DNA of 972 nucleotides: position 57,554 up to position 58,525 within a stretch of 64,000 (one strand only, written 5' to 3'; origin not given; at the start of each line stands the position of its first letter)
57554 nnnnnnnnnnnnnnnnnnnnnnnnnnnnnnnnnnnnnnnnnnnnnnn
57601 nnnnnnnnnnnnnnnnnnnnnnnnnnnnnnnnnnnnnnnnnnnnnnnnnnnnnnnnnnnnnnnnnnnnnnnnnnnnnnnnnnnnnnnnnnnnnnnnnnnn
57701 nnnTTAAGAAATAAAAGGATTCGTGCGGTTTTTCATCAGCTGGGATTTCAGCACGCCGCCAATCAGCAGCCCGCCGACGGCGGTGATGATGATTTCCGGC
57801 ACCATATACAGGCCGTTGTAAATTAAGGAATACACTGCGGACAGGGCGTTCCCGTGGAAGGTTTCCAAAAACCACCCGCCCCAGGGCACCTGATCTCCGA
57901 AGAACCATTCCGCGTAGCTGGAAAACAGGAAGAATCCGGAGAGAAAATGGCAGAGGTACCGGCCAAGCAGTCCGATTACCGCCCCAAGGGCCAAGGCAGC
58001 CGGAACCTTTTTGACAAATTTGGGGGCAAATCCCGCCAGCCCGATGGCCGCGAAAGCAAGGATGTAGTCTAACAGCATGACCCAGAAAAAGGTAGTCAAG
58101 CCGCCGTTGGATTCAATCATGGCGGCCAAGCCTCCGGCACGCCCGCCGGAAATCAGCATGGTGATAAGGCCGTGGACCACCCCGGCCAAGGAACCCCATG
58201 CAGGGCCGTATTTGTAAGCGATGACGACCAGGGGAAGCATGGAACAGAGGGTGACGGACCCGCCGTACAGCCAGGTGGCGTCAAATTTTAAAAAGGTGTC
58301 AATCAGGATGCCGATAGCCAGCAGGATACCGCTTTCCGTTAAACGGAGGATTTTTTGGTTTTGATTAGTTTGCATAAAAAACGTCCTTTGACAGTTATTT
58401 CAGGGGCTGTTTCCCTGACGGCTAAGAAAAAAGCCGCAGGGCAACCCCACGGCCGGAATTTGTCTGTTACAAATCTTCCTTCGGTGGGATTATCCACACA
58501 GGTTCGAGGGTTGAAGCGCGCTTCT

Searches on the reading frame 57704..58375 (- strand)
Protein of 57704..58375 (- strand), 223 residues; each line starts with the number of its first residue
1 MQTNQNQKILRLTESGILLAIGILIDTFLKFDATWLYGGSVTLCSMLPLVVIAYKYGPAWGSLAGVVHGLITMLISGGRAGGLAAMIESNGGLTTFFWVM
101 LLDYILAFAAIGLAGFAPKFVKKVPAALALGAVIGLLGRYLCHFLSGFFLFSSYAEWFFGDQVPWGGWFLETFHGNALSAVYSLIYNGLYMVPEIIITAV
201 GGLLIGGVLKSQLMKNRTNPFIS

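Call 10: find_encoding_contigs(protein=window:57704-58375:-, flank=3000, max_places=10)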
Protein window:57704-58375:- (223 aa): 22 contigs read that carry it; 5 places shown.
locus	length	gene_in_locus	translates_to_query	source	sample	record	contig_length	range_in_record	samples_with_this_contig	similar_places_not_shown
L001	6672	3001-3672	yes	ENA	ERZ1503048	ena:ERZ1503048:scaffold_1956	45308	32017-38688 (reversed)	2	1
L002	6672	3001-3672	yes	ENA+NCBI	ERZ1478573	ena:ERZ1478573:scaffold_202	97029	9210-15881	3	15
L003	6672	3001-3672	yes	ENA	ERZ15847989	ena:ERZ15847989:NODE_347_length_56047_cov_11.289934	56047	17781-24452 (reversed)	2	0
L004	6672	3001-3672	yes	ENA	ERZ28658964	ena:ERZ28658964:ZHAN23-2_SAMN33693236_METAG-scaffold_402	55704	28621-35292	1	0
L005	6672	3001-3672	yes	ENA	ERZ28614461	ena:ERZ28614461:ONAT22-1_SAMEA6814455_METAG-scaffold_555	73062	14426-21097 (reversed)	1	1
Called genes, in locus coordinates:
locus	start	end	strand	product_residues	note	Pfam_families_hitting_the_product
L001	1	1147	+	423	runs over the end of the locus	PF07949:YbbR (weak)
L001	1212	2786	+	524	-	PF01266:DAO (faint), PF01494:FAD_binding_3 (weak), PF03486:HI0933_like (weak), PF21688:FAD-depend_C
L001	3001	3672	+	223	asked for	PF09515:Thia_YuaJ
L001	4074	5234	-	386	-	PF12704:MacB_PCD, PF02687:FtsX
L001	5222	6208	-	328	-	PF25954:Beta-barrel_RND_2 (faint), PF25967:RND-MFP_C (weak), PF25989:YknX_C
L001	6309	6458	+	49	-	-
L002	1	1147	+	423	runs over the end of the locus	PF07949:YbbR (weak)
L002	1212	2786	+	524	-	PF01266:DAO (faint), PF03486:HI0933_like (weak), PF21688:FAD-depend_C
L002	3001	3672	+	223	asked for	PF09515:Thia_YuaJ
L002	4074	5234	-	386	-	PF12704:MacB_PCD, PF02687:FtsX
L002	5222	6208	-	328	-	PF25954:Beta-barrel_RND_2 (faint), PF25967:RND-MFP_C (weak), PF25989:YknX_C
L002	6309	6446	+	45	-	-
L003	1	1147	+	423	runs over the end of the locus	PF07949:YbbR (weak)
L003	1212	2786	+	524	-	PF01266:DAO (faint), PF01494:FAD_binding_3 (weak), PF03486:HI0933_like (weak), PF21688:FAD-depend_C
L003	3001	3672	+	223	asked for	PF09515:Thia_YuaJ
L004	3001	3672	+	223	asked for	PF09515:Thia_YuaJ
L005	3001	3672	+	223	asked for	PF09515:Thia_YuaJ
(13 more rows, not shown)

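Call 13: find_homologous_proteins(query=window:57704-58375:-, max_evalue=1e-30)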
Query window:57704-58375:- (223 aa): 159 proteins with E <= 1e-30 among 8000 candidates; the best 120 are listed.
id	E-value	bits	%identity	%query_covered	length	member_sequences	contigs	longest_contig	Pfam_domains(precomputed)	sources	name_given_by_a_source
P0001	5.7e-140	483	99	100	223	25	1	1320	PF09515.16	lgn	-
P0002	2.4e-125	435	87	99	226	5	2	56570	PF09515.16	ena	-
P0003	2.8e-123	428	84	100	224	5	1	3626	PF09515.16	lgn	-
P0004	2.6e-122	425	83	100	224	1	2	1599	PF09515.16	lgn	-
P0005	1.2e-112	393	80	100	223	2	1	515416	PF09515.16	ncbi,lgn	ncbi:MAG: energy-coupled thiamine transporter ThiT [Candidatus Merdivicinus sp.]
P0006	7.6e-111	387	78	98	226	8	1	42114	PF09515.16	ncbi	-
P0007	8.7e-111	387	78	100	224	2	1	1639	PF09515.16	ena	-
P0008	4.7e-109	381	79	100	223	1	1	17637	PF09515.16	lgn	-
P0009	9.9e-109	380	79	98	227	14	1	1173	PF09515.16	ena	-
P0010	6.8e-106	371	78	96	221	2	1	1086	PF09515.16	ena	-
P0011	8.8e-102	358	72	98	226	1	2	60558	PF09515.16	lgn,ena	-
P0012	6.1e-101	355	72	98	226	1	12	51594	PF09515.16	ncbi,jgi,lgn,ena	ncbi:MAG: energy-coupled thiamine transporter ThiT [Candidatus Merdivicinus sp.]|jgi:thiamine transp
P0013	2.0e-99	350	70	98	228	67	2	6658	PF09515.16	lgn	-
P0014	2.3e-97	343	70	98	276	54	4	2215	PF09515.16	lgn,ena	-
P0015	3.6e-88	313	66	97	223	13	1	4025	PF09515.16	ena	-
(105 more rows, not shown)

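Call 14: find_encoding_contigs(protein=P0002, flank=3500, max_places=4)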
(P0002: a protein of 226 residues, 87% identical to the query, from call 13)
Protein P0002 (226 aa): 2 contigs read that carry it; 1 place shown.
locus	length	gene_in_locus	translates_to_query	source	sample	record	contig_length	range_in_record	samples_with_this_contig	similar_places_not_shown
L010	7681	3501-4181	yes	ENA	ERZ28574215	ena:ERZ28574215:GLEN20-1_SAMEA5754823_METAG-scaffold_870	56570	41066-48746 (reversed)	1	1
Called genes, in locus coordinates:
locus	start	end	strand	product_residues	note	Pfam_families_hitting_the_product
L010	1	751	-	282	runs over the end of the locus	PF00005:ABC_tran, PF02463:SMC_N (weak), PF13304:AAA_21 (faint)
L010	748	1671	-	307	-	PF02361:CbiQ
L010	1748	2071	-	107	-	PF02553:CbiN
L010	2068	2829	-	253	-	PF01891:CbiM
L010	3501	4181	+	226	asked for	PF09515:Thia_YuaJ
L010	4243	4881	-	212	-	PF00730:HhH-GPD, PF00633:HHH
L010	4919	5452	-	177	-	PF00583:Acetyltransf_1, PF24553:Rv0428c_C, PF13508:Acetyltransf_7 (weak), PF13673:Acetyltransf_10 (weak), PF14542:Acetyltransf_CG (faint)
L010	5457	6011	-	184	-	PF00583:Acetyltransf_1, PF13508:Acetyltransf_7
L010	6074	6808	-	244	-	-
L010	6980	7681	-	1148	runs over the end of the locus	PF02811:PHP, PF07733:DNA_pol3_alpha, PF17657:DNA_pol3_finger, PF14579:HHH_6, PF01336:tRNA_anti-codon (faint)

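Call 15: find_encoding_contigs(protein=P0005, flank=3500, max_places=4)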
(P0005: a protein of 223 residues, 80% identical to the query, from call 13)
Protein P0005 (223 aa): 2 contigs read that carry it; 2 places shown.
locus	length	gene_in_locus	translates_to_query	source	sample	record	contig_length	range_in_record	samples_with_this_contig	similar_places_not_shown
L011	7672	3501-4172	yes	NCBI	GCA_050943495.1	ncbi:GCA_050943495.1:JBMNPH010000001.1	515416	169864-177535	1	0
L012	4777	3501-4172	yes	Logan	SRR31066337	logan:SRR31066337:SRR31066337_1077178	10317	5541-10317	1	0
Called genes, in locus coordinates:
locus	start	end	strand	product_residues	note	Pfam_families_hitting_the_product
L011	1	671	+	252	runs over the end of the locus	-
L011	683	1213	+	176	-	PF05683:Fumerase_C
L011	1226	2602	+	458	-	PF01554:MatE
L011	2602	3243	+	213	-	PF00730:HhH-GPD, PF00633:HHH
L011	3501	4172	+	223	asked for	PF09515:Thia_YuaJ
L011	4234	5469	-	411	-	PF00501:AMP-binding, PF14535:AMP-binding_C_2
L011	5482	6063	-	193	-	PF01558:POR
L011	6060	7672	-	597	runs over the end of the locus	PF01855:POR_N, PF02776:TPP_enzyme_N (faint), PF02775:TPP_enzyme_C, PF12797:Fer4_2 (faint), PF14697:Fer4_21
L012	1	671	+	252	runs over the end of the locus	-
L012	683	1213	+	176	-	PF05683:Fumerase_C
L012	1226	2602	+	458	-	PF01554:MatE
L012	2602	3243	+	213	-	PF00730:HhH-GPD, PF00633:HHH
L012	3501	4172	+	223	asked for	PF09515:Thia_YuaJ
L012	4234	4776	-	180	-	?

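Call 16: find_encoding_contigs(protein=P0006, flank=3500, max_places=4)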
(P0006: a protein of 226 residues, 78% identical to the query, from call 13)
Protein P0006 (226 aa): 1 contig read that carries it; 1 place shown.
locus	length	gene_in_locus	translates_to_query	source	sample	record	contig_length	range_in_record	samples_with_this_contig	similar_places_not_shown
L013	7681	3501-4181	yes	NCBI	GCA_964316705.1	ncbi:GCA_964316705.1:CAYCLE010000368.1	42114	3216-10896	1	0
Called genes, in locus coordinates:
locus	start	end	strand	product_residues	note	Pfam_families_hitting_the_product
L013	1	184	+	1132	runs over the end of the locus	?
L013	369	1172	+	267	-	-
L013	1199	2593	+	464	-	PF01554:MatE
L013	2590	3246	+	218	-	PF00730:HhH-GPD, PF00633:HHH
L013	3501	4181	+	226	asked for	PF09515:Thia_YuaJ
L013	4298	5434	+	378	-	PF00149:Metallophos, PF12850:Metallophos_2 (weak), PF12320:SbcD_C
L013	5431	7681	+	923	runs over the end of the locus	PF02463:SMC_N (faint), PF13476:AAA_23, PF13514:AAA_27 (weak), PF13555:AAA_29 (weak), PF13558:SbcC_Walker_B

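Call 17: find_encoding_contigs(protein=P0011, flank=3500, max_places=4)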
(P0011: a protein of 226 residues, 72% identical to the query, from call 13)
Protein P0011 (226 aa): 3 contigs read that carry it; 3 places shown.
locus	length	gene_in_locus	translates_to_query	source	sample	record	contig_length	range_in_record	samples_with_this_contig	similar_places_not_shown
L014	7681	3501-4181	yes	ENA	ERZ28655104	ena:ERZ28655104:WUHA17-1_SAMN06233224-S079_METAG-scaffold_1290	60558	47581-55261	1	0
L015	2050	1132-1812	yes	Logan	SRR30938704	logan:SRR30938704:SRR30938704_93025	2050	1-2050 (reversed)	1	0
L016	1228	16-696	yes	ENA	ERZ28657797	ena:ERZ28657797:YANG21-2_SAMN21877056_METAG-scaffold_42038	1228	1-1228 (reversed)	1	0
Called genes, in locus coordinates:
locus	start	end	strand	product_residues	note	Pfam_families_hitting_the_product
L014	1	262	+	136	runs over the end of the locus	PF00583:Acetyltransf_1, PF13673:Acetyltransf_10, PF13508:Acetyltransf_7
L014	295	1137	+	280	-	-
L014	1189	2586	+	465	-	PF01554:MatE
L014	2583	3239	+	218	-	PF00730:HhH-GPD, PF00633:HHH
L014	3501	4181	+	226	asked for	PF09515:Thia_YuaJ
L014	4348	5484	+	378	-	PF00149:Metallophos, PF12850:Metallophos_2, PF12320:SbcD_C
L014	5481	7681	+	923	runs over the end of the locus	PF13476:AAA_23, PF13514:AAA_27 (weak), PF13555:AAA_29 (weak), PF13558:SbcC_Walker_B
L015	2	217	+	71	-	?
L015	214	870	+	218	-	PF00730:HhH-GPD, PF00633:HHH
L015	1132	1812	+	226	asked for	PF09515:Thia_YuaJ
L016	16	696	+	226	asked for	PF09515:Thia_YuaJ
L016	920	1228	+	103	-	?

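Call 86: find_encoding_contigs(protein=P0001, flank=3000, max_places=6)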
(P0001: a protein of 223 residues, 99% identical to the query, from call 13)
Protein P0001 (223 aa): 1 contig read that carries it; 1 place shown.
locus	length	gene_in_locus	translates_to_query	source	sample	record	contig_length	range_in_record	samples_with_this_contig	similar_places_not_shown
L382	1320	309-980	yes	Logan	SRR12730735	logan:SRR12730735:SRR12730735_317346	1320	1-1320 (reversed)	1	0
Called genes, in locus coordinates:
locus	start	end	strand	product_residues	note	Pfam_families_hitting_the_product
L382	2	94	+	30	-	?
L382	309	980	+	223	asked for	PF09515:Thia_YuaJ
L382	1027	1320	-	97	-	?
